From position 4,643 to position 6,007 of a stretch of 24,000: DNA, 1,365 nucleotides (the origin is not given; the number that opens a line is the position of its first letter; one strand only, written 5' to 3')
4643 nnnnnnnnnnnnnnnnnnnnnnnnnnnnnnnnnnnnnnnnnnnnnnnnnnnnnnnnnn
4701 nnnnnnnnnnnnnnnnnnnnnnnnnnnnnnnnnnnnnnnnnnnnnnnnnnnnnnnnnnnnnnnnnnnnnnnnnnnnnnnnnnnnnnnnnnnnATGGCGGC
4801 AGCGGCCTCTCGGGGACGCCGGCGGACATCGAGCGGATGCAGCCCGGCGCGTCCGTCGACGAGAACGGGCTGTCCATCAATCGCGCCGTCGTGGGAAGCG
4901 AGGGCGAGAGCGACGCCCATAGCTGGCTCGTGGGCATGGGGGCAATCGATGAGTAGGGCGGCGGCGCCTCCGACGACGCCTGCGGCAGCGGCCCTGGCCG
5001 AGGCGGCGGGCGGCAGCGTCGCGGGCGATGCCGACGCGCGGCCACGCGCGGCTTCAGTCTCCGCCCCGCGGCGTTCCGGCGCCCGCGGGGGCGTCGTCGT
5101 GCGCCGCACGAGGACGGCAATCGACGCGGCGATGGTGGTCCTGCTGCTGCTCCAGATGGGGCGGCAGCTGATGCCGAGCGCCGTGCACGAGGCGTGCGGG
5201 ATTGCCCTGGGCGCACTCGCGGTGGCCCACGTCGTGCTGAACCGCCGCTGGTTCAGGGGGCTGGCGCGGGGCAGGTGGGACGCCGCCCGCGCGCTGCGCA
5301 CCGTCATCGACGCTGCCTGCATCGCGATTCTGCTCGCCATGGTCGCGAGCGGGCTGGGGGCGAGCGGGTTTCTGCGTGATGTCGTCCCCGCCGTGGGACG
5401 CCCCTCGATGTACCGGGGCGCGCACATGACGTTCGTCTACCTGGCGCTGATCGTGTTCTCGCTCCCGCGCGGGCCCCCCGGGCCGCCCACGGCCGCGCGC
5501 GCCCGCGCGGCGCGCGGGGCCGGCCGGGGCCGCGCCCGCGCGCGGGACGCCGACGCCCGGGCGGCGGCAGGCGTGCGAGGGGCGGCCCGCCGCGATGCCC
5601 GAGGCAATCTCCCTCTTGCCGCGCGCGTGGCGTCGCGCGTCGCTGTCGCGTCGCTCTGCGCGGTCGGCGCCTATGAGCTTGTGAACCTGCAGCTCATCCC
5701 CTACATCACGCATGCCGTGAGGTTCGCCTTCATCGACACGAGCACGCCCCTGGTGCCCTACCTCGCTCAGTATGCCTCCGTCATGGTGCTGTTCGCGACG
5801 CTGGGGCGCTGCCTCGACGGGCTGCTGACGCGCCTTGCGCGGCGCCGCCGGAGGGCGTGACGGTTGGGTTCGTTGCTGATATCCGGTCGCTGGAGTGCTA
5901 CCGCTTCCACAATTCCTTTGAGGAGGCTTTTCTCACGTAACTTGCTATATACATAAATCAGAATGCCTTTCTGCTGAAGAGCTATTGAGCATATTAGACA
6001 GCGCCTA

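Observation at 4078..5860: Exported, lipid-anchored flavodoxin translationally coupled to a His-rich DUF4405-like membrane protein: candidate electron conduit for the neighbouring anchorless reductases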

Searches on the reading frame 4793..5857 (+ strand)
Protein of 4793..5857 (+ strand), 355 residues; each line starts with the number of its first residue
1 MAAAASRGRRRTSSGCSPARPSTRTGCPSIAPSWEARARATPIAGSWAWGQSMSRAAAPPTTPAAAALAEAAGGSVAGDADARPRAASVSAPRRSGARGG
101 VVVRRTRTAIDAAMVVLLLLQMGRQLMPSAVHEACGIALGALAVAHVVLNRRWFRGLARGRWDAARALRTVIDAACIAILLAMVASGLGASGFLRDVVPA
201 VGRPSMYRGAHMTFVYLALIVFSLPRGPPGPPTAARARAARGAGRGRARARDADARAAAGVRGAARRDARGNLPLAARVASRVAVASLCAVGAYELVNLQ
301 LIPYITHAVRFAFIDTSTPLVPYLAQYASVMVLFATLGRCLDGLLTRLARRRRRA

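Call 4: search_protein_families(library=pfam, proteins=[window:4793-5857:+], max_evalue=0.1)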
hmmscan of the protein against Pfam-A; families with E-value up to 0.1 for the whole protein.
window:4793-5857:+ (355 aa): 1 family
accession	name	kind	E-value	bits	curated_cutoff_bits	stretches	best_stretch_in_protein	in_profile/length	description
PF14358.11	DUF4405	-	0.014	16.4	26.7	0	129-150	44-65/66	Domain of unknown function (DUF4405)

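Call 7: search_protein_families(library=ncbifam, proteins=[window:4949-5857:+], max_evalue=0.1)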
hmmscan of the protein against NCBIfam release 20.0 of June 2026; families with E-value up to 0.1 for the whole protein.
window:4949-5857:+ (303 aa): 0 families

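Call 9: find_homologous_proteins(query=window:4949-5857:+, max_evalue=0.001)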
Query window:4949-5857:+ (303 aa): 2 proteins with E <= 0.001 among 8000 candidates.
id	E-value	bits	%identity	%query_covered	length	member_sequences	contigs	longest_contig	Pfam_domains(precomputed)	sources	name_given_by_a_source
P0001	4.7e-160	550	92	90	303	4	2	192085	-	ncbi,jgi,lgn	ncbi:MAG: hypothetical protein SOI26_04650 [Coriobacteriales bacterium]|jgi:hypothetical protein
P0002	1.8e-42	164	43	73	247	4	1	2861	PF14358.12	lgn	-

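Call 13: find_encoding_contigs(protein=P0001, flank=10000, max_places=4)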
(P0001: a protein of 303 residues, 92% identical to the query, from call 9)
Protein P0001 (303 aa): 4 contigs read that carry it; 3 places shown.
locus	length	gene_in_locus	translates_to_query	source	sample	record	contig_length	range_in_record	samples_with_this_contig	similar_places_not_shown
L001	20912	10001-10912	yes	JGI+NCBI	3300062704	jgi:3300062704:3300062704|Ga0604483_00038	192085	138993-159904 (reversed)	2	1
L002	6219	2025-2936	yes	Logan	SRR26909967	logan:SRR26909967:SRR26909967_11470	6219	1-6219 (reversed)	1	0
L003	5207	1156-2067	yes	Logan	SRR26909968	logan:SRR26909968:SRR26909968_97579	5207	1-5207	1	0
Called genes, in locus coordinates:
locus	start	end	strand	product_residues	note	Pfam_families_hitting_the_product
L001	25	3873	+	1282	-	-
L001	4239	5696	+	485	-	PF00209:SNF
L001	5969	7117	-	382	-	-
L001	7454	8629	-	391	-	-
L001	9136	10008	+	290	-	PF12682:Flavodoxin_4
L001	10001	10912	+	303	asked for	-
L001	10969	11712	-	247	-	-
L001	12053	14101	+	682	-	PF00890:FAD_binding_2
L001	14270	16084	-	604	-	PF00890:FAD_binding_2, PF01266:DAO (weak), PF03486:HI0933_like (faint), PF07992:Pyr_redox_2 (weak)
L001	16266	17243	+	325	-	PF00126:HTH_1, PF03466:LysR_substrate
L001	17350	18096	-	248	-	PF13367:PrsW-protease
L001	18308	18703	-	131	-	PF06262:Zincin_1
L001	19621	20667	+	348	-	PF00528:BPD_transp_1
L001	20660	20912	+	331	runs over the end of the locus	PF00528:BPD_transp_1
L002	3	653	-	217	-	?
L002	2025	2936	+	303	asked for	-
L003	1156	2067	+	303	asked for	-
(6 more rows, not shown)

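Call 25: search_protein_representatives(alignment_id=A2)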
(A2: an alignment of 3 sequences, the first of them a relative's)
Query: 3 sequences, 303 profile positions. Proteins with E-value up to 0.001 (for the whole library): 2151; up to 1e-10: 719; up to 1e-30: 9. The best 150 are listed.
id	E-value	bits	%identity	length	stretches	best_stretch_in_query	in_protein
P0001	1.7e-176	602.3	-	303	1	1-303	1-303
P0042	7.1e-70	252.2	-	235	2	53-193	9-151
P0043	2.7e-50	187.9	-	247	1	62-299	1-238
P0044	9.9e-50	186.0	-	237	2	53-188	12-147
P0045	5.1e-45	170.6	-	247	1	45-298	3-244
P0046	1.3e-38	149.5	-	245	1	43-288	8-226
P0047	5.1e-34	134.4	-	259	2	41-187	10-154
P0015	3.5e-31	125.1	-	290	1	163-299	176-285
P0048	9.4e-31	123.7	-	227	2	52-185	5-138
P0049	6.5e-30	120.9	-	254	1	52-300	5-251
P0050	2.1e-29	119.3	-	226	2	53-186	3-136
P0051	3.9e-29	118.4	-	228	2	56-188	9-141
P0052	1.9e-28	116.1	-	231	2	53-190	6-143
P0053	5.8e-28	114.6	-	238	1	48-299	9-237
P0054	1.1e-27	113.6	-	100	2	232-274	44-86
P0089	1.4e-23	100.1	-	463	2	52-183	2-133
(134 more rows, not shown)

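Call 27: search_protein_families(library=pfam, alignment_id=A4, max_evalue=0.001)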
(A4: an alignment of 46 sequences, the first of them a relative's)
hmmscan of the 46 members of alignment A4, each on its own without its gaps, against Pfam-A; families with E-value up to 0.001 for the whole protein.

A. member 1, P0001 (303 aa): 1 family
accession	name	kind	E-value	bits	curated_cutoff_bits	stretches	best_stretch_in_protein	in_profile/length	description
PF14358.11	DUF4405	-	1.7e-06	28.8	26.7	1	120-178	2-66/66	Domain of unknown function (DUF4405)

B. families by the number of members that match (of 46 scanned): 6 families
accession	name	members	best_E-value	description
PF14358.11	DUF4405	44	2.9e-15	Domain of unknown function (DUF4405)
PF01292.26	Ni_hydr_CYTB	5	7.1e-06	Prokaryotic cytochrome b561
PF12682.12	Flavodoxin_4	4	2.3e-26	Flavodoxin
PF04018.18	VCA0040-like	1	0.00016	Undecaprenyl phosphate translocase-like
PF02525.22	Flavodoxin_2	1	0.00053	Flavodoxin-like fold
PF01794.25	Ferric_reduct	1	0.00097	Ferric reductase like transmembrane component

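Call 29: list_cluster_members(proteins=[window:4949-5857:+, window:4078-4953:+, P0001, P0002, P0003, P0004, P0007])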
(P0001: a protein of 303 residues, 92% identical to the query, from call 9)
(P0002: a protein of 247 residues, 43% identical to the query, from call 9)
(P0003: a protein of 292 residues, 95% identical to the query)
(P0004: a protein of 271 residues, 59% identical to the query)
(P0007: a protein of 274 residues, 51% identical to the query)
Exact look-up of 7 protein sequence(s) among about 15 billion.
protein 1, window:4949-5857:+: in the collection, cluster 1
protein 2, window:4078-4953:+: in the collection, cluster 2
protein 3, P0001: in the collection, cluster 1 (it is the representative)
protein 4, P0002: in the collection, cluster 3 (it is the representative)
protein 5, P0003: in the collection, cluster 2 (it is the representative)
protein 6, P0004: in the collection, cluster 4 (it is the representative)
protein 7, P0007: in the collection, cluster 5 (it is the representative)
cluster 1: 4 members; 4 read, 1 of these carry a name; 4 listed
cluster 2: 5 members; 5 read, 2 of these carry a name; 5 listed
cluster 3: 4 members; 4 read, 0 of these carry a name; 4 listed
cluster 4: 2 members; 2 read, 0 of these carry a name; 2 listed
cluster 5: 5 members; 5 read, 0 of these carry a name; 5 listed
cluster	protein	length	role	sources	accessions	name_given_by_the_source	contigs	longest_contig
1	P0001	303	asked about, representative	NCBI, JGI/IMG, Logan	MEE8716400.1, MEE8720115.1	MAG: hypothetical protein SOI26_04650 [Coriobacteriales bacterium] | hypothetical protein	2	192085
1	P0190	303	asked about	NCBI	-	-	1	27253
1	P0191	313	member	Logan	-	-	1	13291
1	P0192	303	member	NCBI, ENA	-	-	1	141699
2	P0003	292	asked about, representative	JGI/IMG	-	flavodoxin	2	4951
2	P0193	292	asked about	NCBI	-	-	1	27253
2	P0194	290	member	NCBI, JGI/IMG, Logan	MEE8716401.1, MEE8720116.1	MAG: flavodoxin [Coriobacteriales bacterium] | hypothetical protein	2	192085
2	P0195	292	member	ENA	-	-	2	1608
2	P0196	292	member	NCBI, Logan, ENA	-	-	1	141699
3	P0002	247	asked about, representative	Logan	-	-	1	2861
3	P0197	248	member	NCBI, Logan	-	-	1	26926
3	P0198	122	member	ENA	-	-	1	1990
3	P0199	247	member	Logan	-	-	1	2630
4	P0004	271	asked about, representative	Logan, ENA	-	-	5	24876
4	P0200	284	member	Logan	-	-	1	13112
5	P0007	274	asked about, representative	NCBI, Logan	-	-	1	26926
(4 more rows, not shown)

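Call 45: find_related_loci(query=A5, collection=genome_contigs, flank=10000)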
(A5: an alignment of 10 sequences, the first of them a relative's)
Query A5 (303 aa) in genome_contigs; peptide patterns used: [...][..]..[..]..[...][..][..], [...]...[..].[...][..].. (x = any residue, [..] = any of these).
259 stretches matched a pattern; 1 encode a relative of the query (tblastn E <= 1e-3); 1 distinct loci.
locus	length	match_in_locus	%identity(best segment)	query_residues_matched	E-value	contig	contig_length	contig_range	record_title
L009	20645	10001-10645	40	52-293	5e-35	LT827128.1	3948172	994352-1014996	Gordonibacter sp. Marseille-P2775 genome assembly, chromosome: contig00001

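Call 48: search_protein_families(library=pfam, proteins=[L009:8186-9061:-, L009:9069-9968:+, L009:10764-11612:+, L009:11618-12724:+, L009:11664-13823:+, L009:13867-14967:+, L009:14738-15934:+, L009:15999-17159:+, L009:17198-17905:+, L009:17911-18891:+], max_evalue=0.001)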
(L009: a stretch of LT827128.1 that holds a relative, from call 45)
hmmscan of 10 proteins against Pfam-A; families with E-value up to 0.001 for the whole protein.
L009:8186-9061:- (292 aa): 2 families
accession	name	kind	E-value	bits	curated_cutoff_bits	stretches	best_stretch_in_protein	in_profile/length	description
PF00126.33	HTH_1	-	1.2e-18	67.2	26.6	1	11-70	1-60/60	Bacterial regulatory helix-turn-helix protein, lysR family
PF03466.25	LysR_substrate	-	3.6e-14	53.1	28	1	97-207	5-118/209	LysR substrate binding domain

L009:9069-9968:+ (300 aa): 2 families
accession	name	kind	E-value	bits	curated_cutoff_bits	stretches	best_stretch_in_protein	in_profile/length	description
PF12682.12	Flavodoxin_4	-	1.4e-29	103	24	1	144-286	1-147/155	Flavodoxin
PF02525.22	Flavodoxin_2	-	8e-05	22.9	27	1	185-245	55-110/198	Flavodoxin-like fold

L009:10764-11612:+ (283 aa): 1 family
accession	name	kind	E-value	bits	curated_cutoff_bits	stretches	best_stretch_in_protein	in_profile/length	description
PF00248.27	Aldo_ket_red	-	5.2e-48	164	24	1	21-256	15-289/291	Aldo/keto reductase family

L009:11618-12724:+ (369 aa): 3 families
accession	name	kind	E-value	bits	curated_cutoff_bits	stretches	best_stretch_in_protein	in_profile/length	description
PF20434.5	BD-FAE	-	1.8e-07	31.4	26.8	1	204-269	40-109/215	BD-FAE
PF07859.19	Abhydrolase_3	-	8.1e-06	26.2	25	0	224-266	46-88/210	alpha/beta hydrolase fold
PF00326.27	Peptidase_S9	-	3e-05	24.1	22.6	0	292-367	138-210/213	Prolyl oligopeptidase family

L009:11664-13823:+ (720 aa): 3 families
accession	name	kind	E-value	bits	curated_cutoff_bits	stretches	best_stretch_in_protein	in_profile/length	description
PF07859.19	Abhydrolase_3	-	1.7e-13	51.3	25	1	538-699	26-208/210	alpha/beta hydrolase fold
PF20434.5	BD-FAE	-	9.7e-13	48.6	26.8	1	511-593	14-100/215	BD-FAE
PF00135.34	COesterase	-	0.00015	21.4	27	1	559-596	160-197/515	Carboxylesterase family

L009:13867-14967:+ (367 aa): 1 family
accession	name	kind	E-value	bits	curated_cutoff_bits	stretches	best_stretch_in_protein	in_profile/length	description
PF00465.25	Fe-ADH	-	1.9e-27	96.4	31.3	1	14-157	5-149/168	Iron-containing alcohol dehydrogenase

L009:14738-15934:+ (399 aa): 1 family
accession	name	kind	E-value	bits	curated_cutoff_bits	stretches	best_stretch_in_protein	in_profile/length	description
PF00326.27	Peptidase_S9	-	9.7e-06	25.6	22.6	1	242-296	39-93/213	Prolyl oligopeptidase family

L009:15999-17159:+ (387 aa): 3 families
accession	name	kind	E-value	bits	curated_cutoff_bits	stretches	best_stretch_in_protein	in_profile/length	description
PF00465.25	Fe-ADH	-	5.3e-37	127.4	31.3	1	9-177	1-168/168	Iron-containing alcohol dehydrogenase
PF25137.1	ADH_Fe_C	-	5.5e-23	82.1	27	1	191-384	4-191/194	Fe-containing alcohol dehydrogenase family, C-terminal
PF13685.12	Fe-ADH_2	-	4.1e-08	33.8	28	1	43-113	30-98/149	Iron-containing alcohol dehydrogenase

L009:17198-17905:+ (236 aa): 2 families
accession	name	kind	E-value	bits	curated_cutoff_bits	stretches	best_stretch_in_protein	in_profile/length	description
PF12682.12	Flavodoxin_4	-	6.2e-36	123.7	24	1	79-232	2-153/155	Flavodoxin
PF10518.14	TAT_signal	-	0.0003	21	22.7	1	16-35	2-21/21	TAT (twin-arginine translocation) pathway signal sequence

L009:17911-18891:+ (327 aa): 1 family
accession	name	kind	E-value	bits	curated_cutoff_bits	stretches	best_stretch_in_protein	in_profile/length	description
PF00248.27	Aldo_ket_red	-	1.3e-71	241.5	24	1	14-308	2-287/291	Aldo/keto reductase family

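Call 50: find_homologous_proteins(query=A4, max_evalue=1e-10)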
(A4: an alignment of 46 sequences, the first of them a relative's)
Query A4 (46 sequences) (303 aa, profile of the alignment): 125 proteins with E <= 1e-10 among 8000 candidates; the best 120 are listed.
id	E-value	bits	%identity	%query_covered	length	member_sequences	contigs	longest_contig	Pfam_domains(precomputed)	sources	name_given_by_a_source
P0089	1.5e-117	411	24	83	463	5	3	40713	PF14358.12,PF12682.13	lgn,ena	-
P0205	4.9e-115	402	24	80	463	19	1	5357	PF14358.12,PF12682.13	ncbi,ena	-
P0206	2.7e-113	397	24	82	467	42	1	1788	PF14358.12,PF01292.27,PF12682.13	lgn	-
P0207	4.8e-113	396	24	82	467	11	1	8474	PF14358.12,PF12682.13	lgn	-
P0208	3.3e-109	383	25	83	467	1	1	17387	PF14358.12,PF12682.13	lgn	-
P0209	7.0e-96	339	29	80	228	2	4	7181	PF14358.12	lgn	-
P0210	9.0e-96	339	28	81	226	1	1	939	PF14358.12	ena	-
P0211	9.4e-96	339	29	83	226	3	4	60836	PF14358.12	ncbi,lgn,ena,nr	ncbi:MAG: DUF4405 domain-containing protein [Clostridia bacterium]|nr:DUF4405 domain-containing prot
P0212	1.4e-95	338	28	80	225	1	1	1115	PF14358.12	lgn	-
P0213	1.4e-95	338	25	80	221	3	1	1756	PF14358.12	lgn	-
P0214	1.1e-94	335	26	82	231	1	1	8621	PF14358.12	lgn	-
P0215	4.3e-94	334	28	82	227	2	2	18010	PF14358.12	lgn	-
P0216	4.4e-94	333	29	83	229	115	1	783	PF14358.12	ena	-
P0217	6.5e-94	333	28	77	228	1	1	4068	PF14358.12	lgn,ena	-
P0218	6.6e-94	333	26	81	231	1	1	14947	PF14358.12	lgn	-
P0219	1.1e-93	332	29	82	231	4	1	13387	PF14358.12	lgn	-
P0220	2.0e-93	331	29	83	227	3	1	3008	PF14358.12,PF01292.27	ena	-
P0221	2.0e-93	331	27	78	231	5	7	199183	PF14358.12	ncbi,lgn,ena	-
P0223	4.1e-93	330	29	81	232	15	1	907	PF14358.12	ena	-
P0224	4.8e-93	330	29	83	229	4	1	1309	PF14358.12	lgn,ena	-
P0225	6.8e-93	330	27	81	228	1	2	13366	PF14358.12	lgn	-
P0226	6.9e-93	330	26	74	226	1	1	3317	PF14358.12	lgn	-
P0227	7.6e-93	329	29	83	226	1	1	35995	PF14358.12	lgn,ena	-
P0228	1.0e-92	329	28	82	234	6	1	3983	PF14358.12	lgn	-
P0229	1.1e-92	329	31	83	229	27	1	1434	PF14358.12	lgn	-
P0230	1.1e-92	329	30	82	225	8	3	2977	PF14358.12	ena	-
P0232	1.8e-92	328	30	79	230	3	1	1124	PF14358.12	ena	-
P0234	2.4e-92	328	29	82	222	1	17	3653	PF14358.12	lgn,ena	-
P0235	2.6e-92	328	26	74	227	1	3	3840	PF14358.12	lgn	-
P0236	4.6e-92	327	28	82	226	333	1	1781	PF14358.12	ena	-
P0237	6.3e-92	326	27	81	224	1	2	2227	PF14358.12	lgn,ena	-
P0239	7.4e-92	326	26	76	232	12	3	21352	PF14358.12,PF01292.27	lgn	-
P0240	7.5e-92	326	27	82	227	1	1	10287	PF14358.12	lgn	-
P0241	8.1e-92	326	30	80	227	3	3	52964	PF14358.12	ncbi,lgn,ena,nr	ncbi:MAG: DUF4405 domain-containing protein [Clostridia bacterium]|nr:DUF4405 domain-containing prot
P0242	1.1e-91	326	26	81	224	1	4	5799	PF14358.12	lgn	-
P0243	1.1e-91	326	30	83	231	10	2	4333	PF14358.12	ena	-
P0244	1.3e-91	325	29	82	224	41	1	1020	PF14358.12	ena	-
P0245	1.5e-91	325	30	74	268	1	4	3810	PF14358.12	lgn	-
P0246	1.7e-91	325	28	75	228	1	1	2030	PF14358.12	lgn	-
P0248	2.8e-91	324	29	82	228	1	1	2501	PF14358.12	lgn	-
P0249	3.4e-91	324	27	82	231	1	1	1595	PF14358.12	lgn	-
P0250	3.5e-91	324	27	79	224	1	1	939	PF14358.12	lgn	-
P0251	5.0e-91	323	31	82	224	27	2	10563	PF14358.12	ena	-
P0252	9.9e-91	322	30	81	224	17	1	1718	PF14358.12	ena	-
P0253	1.3e-90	322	31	82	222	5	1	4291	PF14358.12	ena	-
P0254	1.3e-90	322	32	83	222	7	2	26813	PF14358.12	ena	-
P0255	1.3e-90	322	31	81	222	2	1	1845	PF14358.12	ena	-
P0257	1.3e-90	322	28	83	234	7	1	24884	PF14358.12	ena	-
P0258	1.5e-90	322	27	74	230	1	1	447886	PF14358.12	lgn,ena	-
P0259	1.6e-90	322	28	80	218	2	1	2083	PF14358.12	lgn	-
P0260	1.7e-90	322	30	80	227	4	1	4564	PF14358.12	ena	-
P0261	1.7e-90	322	29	83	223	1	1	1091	PF14358.12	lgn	-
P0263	2.5e-90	321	28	81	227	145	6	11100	PF14358.12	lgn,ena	-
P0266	6.2e-90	320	30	83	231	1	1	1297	PF14358.12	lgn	-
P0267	6.3e-90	320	29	73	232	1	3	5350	PF14358.12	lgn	-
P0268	7.2e-90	320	29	83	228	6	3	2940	PF14358.12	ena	-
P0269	7.3e-90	320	30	81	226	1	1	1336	PF14358.12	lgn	-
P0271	1.2e-89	319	29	83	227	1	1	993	PF14358.12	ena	-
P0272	1.2e-89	319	23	80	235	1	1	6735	PF14358.12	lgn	-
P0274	1.5e-89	319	29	81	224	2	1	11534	PF14358.12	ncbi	-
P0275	1.6e-89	318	28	81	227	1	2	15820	PF14358.12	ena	-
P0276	1.8e-89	318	27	82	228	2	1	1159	PF14358.12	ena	-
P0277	2.1e-89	318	27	81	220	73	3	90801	PF14358.12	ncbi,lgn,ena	-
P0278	2.2e-89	318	26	77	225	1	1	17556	PF14358.12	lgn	-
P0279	3.3e-89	317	29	83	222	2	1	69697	PF14358.12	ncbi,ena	-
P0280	7.1e-89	316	32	78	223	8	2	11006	PF14358.12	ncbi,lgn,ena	-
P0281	7.7e-89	316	26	82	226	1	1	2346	PF14358.12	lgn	-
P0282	8.5e-89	316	29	82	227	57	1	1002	PF14358.12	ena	-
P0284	1.0e-88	316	26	82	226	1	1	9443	PF14358.12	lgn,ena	-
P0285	1.1e-88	316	30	80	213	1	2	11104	PF14358.12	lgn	-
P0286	1.5e-88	315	27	80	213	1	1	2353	PF14358.12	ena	-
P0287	1.7e-88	315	27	82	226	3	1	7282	PF14358.12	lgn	-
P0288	2.3e-88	315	26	80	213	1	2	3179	PF14358.12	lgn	-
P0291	6.8e-88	313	29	79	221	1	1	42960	PF14358.12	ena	-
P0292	6.9e-88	313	28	79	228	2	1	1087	PF14358.12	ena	-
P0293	8.0e-88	313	24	79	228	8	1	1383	PF14358.12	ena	-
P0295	1.3e-87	312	31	82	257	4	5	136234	PF14358.12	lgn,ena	-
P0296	1.5e-87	312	24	79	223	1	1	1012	PF14358.12,PF01292.27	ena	-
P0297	2.2e-87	311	27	82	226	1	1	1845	PF14358.12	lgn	-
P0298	3.3e-87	311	28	83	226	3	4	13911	PF14358.12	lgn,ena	-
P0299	4.0e-87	311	30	79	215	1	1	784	PF14358.12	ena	-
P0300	2.7e-86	308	28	80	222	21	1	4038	PF14358.12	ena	-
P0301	3.6e-86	307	31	78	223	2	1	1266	PF14358.12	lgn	-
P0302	3.7e-86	307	29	82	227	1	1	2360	PF14358.12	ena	-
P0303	4.3e-86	307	29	82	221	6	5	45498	PF14358.12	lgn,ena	-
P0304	1.6e-85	305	27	81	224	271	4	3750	PF14358.12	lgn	-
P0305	2.4e-85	305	29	77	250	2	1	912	PF14358.12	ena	-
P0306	2.4e-85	305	29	80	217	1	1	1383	PF14358.12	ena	-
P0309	8.4e-85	303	28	80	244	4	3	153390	PF14358.12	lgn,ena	-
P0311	3.0e-84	301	30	83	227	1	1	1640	PF14358.12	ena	-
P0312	7.5e-84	300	29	82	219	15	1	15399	PF14358.12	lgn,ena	-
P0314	4.5e-83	297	30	82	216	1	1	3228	PF14358.12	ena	-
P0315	1.5e-81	292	29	80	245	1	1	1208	PF14358.12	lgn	-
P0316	4.8e-81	291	27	86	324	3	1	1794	PF14358.12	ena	-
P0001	1.7e-80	289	100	100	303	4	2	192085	-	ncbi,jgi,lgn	ncbi:MAG: hypothetical protein SOI26_04650 [Coriobacteriales bacterium]|jgi:hypothetical protein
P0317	2.1e-79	285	31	72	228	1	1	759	PF14358.12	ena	-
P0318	3.2e-78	281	27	81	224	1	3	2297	PF14358.12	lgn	-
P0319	5.5e-78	281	25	77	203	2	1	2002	PF14358.12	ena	-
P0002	7.0e-77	277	45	73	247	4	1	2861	PF14358.12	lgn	-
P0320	3.3e-75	271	33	46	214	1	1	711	PF14358.12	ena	-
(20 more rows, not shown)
